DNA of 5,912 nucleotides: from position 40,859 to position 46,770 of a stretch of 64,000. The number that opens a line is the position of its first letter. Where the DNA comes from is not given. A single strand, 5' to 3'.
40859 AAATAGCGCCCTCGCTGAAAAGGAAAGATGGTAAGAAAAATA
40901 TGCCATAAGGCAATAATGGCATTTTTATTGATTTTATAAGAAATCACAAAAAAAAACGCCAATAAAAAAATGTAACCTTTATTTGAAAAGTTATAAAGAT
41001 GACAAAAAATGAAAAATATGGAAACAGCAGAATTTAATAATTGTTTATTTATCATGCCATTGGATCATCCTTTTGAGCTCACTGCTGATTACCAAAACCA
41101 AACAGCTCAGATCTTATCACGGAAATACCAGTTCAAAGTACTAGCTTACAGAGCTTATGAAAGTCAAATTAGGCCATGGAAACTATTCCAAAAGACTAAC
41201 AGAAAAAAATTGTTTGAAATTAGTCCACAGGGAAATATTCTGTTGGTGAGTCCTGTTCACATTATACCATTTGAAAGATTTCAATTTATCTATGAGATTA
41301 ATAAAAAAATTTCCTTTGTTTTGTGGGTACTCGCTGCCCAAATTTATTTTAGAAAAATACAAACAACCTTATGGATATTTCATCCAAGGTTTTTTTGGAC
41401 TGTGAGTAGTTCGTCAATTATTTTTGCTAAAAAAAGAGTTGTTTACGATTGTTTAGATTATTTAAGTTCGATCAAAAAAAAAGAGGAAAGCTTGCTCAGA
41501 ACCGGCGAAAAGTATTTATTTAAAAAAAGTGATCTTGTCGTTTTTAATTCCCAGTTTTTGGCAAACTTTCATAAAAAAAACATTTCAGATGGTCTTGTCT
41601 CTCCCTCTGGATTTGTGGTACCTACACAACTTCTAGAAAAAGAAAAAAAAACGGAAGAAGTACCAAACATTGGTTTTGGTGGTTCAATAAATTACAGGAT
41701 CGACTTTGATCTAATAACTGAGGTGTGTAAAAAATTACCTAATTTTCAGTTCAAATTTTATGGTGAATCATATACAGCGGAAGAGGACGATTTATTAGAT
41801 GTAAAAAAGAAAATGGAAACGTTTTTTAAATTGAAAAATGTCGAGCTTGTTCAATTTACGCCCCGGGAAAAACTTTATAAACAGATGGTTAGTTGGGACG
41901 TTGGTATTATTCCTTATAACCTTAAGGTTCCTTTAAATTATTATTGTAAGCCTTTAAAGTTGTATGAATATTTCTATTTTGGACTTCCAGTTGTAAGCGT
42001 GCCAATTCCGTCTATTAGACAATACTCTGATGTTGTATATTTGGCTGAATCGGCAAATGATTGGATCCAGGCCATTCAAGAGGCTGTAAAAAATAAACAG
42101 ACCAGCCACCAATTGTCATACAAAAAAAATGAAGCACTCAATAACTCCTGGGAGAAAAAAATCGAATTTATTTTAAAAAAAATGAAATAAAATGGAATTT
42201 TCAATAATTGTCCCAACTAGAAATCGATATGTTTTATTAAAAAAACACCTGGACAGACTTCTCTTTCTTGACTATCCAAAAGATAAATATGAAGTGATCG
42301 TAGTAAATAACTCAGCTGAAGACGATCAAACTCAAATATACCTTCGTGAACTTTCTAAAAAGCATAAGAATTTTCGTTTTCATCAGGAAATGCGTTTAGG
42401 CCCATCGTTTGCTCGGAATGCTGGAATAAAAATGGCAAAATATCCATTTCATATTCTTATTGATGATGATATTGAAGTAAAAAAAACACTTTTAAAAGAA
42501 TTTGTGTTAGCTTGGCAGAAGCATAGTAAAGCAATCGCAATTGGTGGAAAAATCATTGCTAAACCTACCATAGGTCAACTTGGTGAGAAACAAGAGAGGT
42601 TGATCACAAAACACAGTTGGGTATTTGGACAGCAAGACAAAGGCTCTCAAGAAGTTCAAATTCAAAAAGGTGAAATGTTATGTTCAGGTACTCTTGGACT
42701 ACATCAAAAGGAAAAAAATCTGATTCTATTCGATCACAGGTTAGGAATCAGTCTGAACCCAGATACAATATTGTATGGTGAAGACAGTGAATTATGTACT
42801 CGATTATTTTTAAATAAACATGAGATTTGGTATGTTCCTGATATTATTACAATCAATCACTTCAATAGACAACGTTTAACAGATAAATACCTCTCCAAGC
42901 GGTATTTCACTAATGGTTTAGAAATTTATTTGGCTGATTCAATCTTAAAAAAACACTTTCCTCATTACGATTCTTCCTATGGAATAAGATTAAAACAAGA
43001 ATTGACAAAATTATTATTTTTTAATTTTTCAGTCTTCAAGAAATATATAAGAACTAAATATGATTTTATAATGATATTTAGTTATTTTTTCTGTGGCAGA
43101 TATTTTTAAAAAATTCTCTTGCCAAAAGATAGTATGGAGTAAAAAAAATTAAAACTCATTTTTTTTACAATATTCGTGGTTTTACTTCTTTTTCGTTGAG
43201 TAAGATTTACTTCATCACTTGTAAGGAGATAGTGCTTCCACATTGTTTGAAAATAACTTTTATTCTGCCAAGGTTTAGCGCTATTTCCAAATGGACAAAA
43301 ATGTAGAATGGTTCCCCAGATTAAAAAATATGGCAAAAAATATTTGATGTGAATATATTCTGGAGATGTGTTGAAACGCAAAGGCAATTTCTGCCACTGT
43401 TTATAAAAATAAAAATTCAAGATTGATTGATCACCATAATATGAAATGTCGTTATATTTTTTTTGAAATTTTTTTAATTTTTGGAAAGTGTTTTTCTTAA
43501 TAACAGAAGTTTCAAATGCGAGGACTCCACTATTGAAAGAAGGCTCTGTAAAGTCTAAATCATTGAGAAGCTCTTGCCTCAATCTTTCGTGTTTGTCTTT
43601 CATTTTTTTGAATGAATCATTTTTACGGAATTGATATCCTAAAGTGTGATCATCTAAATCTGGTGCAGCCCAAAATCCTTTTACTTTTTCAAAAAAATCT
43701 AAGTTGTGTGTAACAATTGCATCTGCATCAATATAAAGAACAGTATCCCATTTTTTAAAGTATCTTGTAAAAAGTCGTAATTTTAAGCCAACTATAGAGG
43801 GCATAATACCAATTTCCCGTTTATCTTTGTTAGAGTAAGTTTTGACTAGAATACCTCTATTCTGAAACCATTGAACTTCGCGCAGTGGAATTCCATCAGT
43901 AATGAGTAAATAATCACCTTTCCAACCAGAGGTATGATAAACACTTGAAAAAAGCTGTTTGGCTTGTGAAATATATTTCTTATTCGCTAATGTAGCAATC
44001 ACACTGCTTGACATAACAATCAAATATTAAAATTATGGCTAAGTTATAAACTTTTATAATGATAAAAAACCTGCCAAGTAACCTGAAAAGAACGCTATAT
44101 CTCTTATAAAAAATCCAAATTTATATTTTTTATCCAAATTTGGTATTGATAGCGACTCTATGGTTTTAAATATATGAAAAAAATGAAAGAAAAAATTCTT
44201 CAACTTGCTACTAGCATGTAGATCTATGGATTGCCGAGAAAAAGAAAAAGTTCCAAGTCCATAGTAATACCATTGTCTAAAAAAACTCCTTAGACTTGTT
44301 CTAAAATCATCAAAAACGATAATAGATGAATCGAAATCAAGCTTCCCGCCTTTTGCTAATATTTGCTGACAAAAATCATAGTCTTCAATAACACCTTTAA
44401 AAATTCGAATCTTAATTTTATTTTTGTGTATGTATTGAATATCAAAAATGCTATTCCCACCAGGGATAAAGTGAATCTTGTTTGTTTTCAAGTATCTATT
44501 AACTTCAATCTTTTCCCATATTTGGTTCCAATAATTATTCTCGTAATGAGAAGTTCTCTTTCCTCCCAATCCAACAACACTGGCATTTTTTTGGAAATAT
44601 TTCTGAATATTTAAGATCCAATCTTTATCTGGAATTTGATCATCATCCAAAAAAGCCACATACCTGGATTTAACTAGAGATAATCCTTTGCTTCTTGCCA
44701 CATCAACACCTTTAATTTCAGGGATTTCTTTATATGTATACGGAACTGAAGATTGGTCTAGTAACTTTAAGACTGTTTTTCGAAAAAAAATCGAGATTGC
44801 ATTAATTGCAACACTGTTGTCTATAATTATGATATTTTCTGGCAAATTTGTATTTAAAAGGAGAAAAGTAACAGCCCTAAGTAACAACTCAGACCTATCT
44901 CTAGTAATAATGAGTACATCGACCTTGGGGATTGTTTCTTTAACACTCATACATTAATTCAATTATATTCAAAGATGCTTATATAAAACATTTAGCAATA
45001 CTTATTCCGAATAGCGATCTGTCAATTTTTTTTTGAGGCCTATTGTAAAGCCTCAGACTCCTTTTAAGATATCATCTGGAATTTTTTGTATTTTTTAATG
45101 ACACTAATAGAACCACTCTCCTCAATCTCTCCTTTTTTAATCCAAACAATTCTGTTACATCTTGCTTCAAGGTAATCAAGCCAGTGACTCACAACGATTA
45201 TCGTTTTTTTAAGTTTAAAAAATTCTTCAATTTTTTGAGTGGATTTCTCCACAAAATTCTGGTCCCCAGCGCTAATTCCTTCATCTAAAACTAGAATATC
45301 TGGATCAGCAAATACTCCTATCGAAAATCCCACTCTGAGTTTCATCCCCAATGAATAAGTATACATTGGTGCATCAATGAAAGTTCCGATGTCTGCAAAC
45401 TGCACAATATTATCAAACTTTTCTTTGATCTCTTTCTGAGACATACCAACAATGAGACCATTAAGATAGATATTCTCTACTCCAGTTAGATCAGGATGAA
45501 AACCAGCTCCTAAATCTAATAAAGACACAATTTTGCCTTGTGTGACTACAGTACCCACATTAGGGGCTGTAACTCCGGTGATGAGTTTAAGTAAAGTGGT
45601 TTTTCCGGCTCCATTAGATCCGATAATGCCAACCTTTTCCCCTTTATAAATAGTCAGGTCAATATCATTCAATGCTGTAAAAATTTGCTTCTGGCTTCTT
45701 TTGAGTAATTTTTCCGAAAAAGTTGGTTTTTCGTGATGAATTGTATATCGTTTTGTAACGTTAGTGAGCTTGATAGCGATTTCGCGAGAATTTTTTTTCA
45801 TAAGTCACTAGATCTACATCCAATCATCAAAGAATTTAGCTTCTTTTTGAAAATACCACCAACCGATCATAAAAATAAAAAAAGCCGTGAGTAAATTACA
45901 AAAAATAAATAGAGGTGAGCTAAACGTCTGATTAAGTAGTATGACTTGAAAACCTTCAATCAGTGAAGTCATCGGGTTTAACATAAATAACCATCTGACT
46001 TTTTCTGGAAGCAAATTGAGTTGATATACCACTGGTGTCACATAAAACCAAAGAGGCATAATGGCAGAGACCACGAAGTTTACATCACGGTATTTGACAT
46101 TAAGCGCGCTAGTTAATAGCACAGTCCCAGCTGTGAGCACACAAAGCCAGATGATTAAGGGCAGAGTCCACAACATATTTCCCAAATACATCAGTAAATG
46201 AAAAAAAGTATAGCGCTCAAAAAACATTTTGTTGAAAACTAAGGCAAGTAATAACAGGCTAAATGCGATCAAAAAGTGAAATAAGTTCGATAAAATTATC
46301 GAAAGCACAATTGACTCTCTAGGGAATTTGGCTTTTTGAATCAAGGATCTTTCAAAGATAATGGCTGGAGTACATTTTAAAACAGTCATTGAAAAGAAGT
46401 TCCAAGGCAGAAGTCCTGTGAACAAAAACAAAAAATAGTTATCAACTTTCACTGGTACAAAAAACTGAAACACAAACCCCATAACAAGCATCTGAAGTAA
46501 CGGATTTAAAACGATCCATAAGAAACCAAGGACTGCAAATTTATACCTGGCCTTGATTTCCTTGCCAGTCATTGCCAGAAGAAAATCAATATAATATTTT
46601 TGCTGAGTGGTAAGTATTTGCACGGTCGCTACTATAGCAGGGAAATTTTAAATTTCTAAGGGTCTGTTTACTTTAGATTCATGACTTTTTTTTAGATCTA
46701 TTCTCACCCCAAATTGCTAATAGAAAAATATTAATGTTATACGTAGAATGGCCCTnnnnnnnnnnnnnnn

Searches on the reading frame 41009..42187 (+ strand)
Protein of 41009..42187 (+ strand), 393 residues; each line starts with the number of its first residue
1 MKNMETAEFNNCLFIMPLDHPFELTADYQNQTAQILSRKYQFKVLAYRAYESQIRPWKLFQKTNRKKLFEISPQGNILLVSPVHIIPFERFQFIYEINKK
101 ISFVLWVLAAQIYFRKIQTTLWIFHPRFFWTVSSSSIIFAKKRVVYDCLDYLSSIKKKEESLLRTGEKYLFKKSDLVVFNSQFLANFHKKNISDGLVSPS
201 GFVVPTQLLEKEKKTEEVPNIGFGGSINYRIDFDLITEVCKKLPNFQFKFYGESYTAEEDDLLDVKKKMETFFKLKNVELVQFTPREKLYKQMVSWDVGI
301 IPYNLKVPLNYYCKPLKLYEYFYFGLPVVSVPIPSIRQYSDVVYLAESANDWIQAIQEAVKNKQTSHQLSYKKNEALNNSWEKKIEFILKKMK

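Call 82: search_protein_families(library=pfam, proteins=[window:41009-42187:+], max_evalue=0.001)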
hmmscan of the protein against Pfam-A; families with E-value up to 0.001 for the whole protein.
window:41009-42187:+ (393 aa): 2 families
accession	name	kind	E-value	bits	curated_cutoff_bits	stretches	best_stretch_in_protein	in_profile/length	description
PF00534.26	Glycos_transf_1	-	4.6e-06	26.7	26.4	1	210-373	7-169/172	Glycosyl transferases group 1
PF13692.12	Glyco_trans_1_4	-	5.2e-05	24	27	1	233-361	17-141/142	Glycosyl transferases group 1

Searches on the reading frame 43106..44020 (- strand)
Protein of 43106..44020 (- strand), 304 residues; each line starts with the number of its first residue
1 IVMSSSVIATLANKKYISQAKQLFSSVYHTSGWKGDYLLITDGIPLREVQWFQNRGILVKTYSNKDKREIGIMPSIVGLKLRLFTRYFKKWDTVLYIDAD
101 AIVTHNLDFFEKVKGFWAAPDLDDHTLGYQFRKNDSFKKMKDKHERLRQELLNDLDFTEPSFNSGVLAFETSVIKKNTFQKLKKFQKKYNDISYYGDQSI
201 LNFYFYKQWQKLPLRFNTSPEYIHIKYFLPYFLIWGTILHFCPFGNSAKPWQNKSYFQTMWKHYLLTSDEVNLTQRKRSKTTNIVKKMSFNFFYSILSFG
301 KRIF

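Call 82: search_protein_families(library=pfam, proteins=[window:43106-44020:-], max_evalue=0.001)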
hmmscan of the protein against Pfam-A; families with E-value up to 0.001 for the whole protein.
window:43106-44020:- (304 aa): 1 family
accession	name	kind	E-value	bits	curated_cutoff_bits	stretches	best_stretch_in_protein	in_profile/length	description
PF01501.26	Glyco_transf_8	-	7.6e-18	65.4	24.3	1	14-253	8-251/253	Glycosyl transferase family 8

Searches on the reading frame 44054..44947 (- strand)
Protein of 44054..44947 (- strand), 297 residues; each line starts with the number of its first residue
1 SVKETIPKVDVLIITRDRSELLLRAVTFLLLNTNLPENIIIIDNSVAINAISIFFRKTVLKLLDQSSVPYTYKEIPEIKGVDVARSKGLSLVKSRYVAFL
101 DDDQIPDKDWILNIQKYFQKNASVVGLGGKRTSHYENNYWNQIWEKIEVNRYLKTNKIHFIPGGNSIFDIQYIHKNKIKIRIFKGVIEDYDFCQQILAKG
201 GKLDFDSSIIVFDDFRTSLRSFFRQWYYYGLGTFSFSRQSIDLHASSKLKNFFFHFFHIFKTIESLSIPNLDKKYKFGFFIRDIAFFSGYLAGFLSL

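Call 11: search_protein_families(library=pfam, proteins=[window:44054-44947:-], max_evalue=0.001)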
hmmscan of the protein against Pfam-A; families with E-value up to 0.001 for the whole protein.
window:44054-44947:- (297 aa): 3 families
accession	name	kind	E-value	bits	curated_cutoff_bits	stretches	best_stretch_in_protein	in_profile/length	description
PF00535.33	Glycos_transf_2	-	2e-14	54.3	23.3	1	11-169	2-160/168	Glycosyl transferase family 2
PF13632.12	Glyco_trans_2_3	-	2.5e-08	34.4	27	1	96-239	1-145/198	Glycosyl transferase family group 2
PF13641.12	Glyco_tranf_2_3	-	1e-05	26.1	27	1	7-149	1-140/230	Glycosyltransferase like family 2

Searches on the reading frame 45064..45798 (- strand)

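Call 11: search_protein_families(library=pfam, proteins=[window:45064-45798:-], max_evalue=0.001)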
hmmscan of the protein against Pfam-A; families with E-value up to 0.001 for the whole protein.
window:45064-45798:- (244 aa): 2 families
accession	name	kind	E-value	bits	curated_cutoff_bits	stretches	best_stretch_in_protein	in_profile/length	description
PF00005.33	ABC_tran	-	6.1e-21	75.9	25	1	43-174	1-135/137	ABC transporter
PF00006.31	ATP-synt_ab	-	0.00063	19.9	29.5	0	45-80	6-41/213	ATP synthase alpha/beta family, nucleotide-binding domain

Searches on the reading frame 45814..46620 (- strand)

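Call 11: search_protein_families(library=pfam, proteins=[window:45814-46620:-], max_evalue=0.001)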
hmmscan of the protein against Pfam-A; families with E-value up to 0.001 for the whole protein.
window:45814-46620:- (268 aa): 2 families
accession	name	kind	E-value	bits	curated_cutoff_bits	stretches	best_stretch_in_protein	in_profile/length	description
PF01061.29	ABC2_membrane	-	1.6e-12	47.9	26.9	1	15-228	4-210/211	ABC-2 type transporter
PF12698.13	ABC2_membrane_3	-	7.1e-07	29.1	31.6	1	58-253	156-345/347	ABC-2 family transporter protein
